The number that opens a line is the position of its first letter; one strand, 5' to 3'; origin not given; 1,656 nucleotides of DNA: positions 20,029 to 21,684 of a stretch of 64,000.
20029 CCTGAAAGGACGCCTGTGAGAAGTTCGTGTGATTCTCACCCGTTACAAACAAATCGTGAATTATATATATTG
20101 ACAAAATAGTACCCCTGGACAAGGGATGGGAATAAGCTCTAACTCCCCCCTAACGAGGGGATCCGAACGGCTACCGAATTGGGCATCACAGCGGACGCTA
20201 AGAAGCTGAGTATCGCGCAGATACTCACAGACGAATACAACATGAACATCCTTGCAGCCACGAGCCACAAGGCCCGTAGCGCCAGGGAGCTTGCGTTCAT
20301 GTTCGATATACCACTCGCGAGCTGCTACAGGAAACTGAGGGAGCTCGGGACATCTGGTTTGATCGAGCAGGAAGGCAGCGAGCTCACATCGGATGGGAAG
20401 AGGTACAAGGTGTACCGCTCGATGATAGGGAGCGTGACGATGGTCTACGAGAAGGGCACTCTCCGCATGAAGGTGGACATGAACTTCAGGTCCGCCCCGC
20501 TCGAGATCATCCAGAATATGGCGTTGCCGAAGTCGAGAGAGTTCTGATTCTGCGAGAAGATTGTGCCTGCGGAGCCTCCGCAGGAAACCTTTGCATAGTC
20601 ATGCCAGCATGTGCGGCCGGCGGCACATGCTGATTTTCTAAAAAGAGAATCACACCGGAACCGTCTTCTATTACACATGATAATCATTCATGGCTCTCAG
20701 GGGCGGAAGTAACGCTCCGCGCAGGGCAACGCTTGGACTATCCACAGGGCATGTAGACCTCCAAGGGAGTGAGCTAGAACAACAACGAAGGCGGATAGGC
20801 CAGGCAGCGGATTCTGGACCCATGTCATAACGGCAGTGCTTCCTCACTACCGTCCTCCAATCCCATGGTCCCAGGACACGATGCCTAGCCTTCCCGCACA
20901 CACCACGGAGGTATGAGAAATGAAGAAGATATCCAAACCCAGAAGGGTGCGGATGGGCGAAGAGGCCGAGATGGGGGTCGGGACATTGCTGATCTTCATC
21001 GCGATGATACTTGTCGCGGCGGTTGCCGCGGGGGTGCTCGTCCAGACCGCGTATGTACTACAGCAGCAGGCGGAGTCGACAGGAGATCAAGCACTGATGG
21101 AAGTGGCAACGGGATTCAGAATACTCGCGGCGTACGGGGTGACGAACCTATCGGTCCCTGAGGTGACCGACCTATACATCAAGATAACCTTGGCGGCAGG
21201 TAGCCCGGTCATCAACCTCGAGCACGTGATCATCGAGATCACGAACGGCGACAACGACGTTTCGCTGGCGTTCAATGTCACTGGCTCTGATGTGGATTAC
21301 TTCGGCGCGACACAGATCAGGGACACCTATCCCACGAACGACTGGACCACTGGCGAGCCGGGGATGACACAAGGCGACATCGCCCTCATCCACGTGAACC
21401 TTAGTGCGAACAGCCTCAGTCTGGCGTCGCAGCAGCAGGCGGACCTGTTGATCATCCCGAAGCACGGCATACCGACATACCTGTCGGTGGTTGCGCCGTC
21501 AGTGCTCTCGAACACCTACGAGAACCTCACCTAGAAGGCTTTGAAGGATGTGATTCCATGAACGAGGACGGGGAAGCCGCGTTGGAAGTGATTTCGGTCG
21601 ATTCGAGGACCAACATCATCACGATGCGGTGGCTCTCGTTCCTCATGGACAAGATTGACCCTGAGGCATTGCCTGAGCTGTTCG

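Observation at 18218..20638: Divergent pair of paralogous small winged-HTH proteins with a co-transcribed coiled-coil protein immediately upstream of the archaellin genes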

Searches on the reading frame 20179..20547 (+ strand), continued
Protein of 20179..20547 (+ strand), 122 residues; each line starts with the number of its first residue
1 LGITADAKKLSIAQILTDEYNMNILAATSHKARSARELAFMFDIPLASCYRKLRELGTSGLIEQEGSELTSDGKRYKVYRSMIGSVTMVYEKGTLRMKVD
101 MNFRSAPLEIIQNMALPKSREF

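Call 105: find_encoding_contigs(protein=P0197, flank=5000, max_places=1)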
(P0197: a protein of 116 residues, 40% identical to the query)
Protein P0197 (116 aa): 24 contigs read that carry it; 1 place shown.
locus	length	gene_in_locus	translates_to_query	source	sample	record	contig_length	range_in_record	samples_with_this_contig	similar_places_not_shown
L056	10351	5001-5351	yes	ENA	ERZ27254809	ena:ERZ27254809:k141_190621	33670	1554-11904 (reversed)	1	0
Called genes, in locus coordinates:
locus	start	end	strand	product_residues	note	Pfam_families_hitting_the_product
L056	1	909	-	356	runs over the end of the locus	PF01266:DAO (weak), PF01494:FAD_binding_3, PF05834:Lycopene_cycl (weak), PF07992:Pyr_redox_2 (weak), PF12831:FAD_oxidored (weak), PF13450:NAD_binding_8, PF22578:GGR_cat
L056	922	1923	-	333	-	PF00348:polyprenyl_synt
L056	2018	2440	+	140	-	PF00085:Thioredoxin, PF13098:Thioredoxin_2 (weak)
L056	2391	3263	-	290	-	PF01656:CbiA, PF02374:ArsA_ATPase (weak), PF10609:ParA, PF13614:AAA_31 (faint)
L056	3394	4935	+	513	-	PF06745:ATPase (faint), PF07088:GvpD_P-loop, PF05729:NACHT (faint), PF20440:GvpD_bR2 (weak)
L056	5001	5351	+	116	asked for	PF12840:HTH_20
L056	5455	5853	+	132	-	PF12840:HTH_20 (weak)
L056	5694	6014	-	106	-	-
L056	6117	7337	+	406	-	PF00999:Na_H_Exchanger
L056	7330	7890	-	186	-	PF00156:Pribosyltran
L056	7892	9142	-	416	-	PF01979:Amidohydro_1, PF07969:Amidohydro_3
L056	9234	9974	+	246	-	PF09754:PAC2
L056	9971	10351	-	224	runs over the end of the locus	PF05048:NosD (weak), PF13229:Beta_helix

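Call 107: list_cluster_members(proteins=[P0040, P0041, P0043, P0046, P0051, P0045, P0053, P0058, P0062, P0069])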
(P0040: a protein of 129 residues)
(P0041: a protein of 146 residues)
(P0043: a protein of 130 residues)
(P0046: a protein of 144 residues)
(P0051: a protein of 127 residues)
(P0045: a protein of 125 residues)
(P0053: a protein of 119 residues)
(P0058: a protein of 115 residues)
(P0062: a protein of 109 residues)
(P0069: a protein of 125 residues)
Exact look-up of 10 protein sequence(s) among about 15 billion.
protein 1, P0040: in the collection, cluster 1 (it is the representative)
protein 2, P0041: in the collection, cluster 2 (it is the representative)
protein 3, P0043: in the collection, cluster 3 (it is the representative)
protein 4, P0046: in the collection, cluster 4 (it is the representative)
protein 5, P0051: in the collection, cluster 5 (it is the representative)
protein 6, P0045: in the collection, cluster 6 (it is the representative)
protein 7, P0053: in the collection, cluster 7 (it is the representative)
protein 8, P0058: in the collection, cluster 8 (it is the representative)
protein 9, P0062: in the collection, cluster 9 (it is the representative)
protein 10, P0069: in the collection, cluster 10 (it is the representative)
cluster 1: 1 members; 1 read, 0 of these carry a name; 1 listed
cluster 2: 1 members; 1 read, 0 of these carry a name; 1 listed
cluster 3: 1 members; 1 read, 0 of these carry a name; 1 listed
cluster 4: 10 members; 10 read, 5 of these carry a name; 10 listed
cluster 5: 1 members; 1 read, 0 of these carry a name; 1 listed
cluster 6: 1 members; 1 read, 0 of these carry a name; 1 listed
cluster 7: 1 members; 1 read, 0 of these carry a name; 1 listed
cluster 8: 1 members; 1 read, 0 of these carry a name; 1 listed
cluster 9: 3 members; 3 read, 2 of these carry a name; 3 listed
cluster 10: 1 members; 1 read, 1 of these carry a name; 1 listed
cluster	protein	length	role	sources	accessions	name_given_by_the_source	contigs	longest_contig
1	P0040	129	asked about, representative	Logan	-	-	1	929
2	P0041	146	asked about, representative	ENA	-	-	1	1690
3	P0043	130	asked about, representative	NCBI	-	-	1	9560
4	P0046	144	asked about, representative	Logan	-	-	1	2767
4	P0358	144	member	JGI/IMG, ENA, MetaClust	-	\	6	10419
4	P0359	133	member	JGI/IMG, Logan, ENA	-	DNA-binding Lrp family transcriptional regulator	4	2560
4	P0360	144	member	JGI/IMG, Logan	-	DNA-binding Lrp family transcriptional regulator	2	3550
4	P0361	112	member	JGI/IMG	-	DNA-binding Lrp family transcriptional regulator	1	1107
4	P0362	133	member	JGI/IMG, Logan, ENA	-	DNA-binding Lrp family transcriptional regulator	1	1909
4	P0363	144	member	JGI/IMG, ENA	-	-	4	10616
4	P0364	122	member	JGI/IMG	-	-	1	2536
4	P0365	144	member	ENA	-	-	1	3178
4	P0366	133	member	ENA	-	-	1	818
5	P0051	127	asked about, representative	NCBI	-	-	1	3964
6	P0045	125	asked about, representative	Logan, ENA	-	-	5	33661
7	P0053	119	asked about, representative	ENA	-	-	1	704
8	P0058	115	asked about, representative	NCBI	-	-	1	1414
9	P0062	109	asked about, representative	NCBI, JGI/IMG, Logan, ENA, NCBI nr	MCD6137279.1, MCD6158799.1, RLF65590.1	MAG: helix-turn-helix transcriptional regulator [Deltaproteobacteria bacterium] | helix-turn-helix transcriptional regulator [Deltaproteobacteria bacterium]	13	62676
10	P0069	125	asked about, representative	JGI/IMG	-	predicted transcriptional regulator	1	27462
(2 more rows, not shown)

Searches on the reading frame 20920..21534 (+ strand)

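Call 3: search_protein_families(library=pfam, proteins=[window:20920-21534:+], max_evalue=1)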
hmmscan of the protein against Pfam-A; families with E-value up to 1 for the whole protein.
window:20920-21534:+ (204 aa): 2 families
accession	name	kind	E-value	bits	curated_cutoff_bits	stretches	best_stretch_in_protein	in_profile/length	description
PF01917.21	Arch_flagellin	-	1.3e-26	94.3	29.5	1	16-187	1-159/162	Archaebacterial flagellin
PF20153.4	DUF6535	-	0.1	12.9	23.9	1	12-67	15-68/177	Family of unknown function (DUF6535)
